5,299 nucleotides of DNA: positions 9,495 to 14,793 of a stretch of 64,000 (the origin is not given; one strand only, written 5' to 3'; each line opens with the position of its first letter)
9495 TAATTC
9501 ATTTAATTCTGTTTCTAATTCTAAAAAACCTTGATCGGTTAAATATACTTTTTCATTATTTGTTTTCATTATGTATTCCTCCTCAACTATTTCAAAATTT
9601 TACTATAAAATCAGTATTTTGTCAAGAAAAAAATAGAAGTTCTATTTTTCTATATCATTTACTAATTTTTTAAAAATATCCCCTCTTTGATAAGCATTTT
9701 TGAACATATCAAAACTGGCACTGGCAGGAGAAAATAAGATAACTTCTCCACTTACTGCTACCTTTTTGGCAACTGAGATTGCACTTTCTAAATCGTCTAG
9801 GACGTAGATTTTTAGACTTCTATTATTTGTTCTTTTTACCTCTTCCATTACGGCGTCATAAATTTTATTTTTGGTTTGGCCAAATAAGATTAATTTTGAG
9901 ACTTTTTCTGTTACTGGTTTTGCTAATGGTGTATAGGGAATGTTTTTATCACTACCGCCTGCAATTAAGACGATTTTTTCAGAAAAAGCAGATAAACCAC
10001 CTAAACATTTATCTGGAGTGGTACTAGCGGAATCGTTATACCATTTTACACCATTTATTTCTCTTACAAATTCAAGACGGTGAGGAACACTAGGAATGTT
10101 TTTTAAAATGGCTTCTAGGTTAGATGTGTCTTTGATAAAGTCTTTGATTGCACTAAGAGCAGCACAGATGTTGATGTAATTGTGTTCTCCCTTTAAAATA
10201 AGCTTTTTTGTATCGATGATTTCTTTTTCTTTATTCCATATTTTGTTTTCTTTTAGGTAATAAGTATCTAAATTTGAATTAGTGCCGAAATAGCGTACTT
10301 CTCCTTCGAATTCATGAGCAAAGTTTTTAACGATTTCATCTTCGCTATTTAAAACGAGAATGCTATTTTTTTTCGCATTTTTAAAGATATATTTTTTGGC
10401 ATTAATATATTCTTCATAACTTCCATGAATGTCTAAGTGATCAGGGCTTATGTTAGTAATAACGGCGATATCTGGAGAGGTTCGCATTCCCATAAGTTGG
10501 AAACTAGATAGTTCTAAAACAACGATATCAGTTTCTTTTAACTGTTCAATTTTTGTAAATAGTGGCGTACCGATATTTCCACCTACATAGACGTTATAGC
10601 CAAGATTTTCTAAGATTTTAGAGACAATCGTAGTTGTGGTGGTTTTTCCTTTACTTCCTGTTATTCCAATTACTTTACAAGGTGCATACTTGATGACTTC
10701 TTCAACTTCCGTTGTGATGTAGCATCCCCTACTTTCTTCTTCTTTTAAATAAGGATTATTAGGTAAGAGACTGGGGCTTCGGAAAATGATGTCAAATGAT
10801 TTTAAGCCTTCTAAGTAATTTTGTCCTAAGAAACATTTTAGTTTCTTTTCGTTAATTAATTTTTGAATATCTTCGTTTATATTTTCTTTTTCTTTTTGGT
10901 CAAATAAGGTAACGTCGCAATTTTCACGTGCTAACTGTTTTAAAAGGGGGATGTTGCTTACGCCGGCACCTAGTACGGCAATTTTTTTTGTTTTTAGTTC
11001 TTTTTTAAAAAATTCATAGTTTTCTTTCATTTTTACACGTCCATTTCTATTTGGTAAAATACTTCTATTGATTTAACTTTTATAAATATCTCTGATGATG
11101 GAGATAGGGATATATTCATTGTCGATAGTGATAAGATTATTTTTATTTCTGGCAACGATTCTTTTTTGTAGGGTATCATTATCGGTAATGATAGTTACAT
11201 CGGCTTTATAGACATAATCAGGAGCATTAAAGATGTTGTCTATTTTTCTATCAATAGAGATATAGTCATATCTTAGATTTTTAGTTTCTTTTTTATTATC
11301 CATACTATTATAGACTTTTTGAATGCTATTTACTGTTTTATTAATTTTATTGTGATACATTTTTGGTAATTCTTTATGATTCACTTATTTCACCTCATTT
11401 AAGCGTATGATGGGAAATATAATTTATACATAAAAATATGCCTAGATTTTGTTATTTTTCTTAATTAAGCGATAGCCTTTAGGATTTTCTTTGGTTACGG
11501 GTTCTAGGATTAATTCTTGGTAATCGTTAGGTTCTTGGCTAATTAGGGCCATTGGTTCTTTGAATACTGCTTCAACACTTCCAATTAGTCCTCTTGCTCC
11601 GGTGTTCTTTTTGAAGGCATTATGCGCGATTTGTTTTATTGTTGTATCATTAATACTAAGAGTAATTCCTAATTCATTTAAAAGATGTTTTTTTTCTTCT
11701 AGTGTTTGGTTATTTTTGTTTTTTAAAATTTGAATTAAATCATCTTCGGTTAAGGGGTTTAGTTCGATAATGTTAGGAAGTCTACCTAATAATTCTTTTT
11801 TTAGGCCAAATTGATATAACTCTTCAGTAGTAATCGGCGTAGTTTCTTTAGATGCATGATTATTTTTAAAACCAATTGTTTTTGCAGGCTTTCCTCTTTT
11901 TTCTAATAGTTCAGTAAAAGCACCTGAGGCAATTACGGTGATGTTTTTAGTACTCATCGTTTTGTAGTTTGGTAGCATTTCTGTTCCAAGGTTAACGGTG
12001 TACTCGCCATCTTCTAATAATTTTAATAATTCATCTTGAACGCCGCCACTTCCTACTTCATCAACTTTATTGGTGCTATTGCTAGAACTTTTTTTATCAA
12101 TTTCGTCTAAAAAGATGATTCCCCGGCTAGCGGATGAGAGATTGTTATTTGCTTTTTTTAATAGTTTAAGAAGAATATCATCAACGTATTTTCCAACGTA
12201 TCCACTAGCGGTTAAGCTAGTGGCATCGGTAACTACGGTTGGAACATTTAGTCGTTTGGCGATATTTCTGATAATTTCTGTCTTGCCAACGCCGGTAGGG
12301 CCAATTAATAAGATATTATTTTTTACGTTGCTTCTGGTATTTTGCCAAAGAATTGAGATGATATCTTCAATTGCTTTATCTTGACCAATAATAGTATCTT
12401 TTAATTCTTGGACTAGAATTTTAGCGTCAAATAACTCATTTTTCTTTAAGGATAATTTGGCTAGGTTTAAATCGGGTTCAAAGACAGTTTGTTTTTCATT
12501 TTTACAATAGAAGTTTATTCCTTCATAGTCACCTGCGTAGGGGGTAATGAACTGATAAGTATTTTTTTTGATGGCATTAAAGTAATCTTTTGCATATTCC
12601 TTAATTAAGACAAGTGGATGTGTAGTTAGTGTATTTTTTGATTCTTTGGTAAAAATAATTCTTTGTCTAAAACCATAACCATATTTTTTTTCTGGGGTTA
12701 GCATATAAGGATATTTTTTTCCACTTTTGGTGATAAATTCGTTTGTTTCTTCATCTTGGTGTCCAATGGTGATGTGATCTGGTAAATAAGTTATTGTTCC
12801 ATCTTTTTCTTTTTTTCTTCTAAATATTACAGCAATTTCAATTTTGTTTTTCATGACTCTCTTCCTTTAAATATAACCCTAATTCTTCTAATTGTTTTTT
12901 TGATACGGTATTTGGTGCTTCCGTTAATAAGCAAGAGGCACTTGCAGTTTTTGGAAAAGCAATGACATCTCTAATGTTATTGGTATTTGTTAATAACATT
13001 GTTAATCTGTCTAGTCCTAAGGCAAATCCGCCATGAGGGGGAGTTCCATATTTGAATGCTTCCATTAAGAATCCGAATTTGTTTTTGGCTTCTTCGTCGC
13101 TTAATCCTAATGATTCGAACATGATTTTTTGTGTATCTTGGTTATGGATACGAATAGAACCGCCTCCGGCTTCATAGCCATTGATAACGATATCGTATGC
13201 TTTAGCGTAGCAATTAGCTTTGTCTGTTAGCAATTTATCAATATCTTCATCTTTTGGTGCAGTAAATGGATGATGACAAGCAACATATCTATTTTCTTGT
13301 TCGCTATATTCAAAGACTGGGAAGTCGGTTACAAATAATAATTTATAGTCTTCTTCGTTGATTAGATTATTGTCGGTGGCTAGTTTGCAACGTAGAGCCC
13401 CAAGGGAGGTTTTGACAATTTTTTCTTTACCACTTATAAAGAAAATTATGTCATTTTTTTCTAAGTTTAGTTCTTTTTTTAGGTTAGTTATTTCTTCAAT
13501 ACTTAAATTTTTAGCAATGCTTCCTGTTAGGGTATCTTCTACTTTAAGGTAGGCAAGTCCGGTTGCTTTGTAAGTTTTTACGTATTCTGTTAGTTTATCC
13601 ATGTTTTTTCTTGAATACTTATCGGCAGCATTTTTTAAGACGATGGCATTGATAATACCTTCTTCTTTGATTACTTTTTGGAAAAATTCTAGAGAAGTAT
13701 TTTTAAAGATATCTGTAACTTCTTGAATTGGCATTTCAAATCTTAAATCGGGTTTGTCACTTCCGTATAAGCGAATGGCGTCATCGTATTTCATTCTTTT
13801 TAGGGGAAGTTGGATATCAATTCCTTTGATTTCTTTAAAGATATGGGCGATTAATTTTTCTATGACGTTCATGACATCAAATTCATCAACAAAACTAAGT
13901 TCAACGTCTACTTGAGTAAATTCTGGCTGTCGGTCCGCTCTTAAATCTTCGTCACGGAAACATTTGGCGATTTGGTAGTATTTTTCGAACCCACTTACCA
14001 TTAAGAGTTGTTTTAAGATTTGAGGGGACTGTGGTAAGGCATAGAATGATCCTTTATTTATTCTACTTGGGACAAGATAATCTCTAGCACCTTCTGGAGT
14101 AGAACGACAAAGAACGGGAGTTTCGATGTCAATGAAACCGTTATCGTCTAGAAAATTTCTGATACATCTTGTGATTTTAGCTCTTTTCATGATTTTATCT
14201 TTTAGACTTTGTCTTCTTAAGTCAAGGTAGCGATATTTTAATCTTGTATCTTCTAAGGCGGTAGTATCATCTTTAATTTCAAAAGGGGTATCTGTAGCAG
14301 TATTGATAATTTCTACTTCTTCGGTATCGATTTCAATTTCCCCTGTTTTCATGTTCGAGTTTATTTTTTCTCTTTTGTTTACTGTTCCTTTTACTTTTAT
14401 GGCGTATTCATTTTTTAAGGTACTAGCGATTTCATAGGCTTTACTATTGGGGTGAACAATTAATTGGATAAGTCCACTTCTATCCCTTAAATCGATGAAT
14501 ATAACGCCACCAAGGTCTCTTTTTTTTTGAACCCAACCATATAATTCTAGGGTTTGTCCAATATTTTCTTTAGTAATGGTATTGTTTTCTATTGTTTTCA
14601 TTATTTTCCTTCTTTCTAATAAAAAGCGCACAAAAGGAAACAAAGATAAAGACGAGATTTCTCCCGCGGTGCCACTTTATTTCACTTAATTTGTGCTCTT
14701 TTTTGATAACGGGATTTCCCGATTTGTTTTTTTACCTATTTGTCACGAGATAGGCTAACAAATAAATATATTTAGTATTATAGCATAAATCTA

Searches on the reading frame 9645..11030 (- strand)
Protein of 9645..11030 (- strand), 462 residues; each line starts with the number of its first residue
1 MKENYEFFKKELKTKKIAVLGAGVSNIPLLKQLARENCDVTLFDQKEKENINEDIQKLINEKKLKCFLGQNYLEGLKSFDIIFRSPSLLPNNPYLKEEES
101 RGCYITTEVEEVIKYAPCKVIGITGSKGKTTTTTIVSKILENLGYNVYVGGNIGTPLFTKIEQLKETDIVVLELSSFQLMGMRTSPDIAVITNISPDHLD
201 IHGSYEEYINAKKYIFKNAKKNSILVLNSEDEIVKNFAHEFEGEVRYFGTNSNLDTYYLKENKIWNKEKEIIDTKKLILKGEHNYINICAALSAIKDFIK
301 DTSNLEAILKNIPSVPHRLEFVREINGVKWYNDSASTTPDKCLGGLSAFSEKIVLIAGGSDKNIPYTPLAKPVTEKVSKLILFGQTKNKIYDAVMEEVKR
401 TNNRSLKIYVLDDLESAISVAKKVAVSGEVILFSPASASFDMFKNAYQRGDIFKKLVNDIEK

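Call 10: search_protein_families(library=pfam, proteins=[window:9645-11030:-], max_evalue=0.00001)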
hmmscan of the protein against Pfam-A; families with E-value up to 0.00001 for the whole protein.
window:9645-11030:- (462 aa): 3 families
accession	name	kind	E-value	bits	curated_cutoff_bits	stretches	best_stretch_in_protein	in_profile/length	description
PF08245.18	Mur_ligase_M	-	2.5e-36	126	24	1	123-294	1-199/200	Mur ligase middle domain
PF02875.26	Mur_ligase_C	-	2.9e-11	44.8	28.4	1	317-436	1-126/127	Mur ligase, glutamate ligase domain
PF21799.2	MurD-like_N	-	4.6e-06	27.3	27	1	15-105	1-86/88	Mur ligase MurD-like, N-terminal domain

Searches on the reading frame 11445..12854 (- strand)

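Call 10: search_protein_families(library=pfam, proteins=[window:11445-12854:-], max_evalue=0.00001)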
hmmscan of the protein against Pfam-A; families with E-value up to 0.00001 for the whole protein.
window:11445-12854:- (470 aa): 7 families
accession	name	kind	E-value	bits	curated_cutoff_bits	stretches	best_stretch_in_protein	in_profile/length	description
PF07724.20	AAA_2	-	2.1e-22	80.4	27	1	179-362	4-166/166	AAA domain (Cdc48 subfamily)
PF00004.35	AAA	-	7e-16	59.3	21.2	1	181-313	1-110/131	ATPase family associated with various cellular activities (AAA)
PF07728.20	AAA_5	-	6.2e-09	36.4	22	1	180-311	1-121/139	AAA domain (dynein-related subfamily)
PF10431.15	ClpB_D2-small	-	4.6e-07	30.2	21.9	1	368-436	1-65/81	C-terminal, D2-small domain, of ClpB protein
PF00493.29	MCM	-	2.8e-06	27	23.3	1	150-261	21-139/224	MCM P-loop domain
PF12775.13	AAA_7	-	3.3e-06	27.2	25.8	1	173-253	28-110/181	P-loop containing dynein motor region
PF13191.12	AAA_16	-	9.6e-06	26.6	32.6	0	156-237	3-84/167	AAA ATPase domain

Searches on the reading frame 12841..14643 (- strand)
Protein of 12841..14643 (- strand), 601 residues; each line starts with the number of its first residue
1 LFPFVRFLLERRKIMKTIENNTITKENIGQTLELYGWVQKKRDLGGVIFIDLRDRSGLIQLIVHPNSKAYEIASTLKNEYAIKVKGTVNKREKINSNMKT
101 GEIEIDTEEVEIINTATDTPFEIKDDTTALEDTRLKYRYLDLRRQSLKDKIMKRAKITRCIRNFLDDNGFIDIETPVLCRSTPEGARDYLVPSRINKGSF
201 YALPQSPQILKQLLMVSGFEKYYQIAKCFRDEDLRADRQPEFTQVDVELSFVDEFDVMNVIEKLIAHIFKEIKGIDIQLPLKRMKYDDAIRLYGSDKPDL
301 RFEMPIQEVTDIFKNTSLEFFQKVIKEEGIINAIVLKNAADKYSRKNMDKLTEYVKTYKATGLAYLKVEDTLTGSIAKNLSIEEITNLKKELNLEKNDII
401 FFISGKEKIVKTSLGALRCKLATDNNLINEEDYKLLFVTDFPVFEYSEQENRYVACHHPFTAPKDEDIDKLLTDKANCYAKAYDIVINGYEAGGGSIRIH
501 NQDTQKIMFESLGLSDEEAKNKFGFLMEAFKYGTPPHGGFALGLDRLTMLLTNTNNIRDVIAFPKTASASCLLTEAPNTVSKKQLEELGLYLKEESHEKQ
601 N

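Call 10: search_protein_families(library=pfam, proteins=[window:12841-14643:-], max_evalue=0.00001)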
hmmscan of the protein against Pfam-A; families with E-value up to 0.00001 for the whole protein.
window:12841-14643:- (601 aa): 4 families
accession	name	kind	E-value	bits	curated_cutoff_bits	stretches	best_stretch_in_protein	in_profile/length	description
PF00152.25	tRNA-synt_2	-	2.8e-126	421.2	25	1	131-566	2-307/308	tRNA synthetases class II (D, K and N)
PF02938.19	GAD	-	6.3e-22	78.1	23.4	1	321-414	1-95/95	GAD domain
PF01336.31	tRNA_anti-codon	-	7e-17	61.6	27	1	34-113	3-75/75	OB-fold nucleic acid binding domain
PF01409.25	tRNA-synt_2d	-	1.3e-06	28.5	19.8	0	220-281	103-162/246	tRNA synthetases class II core domain (F)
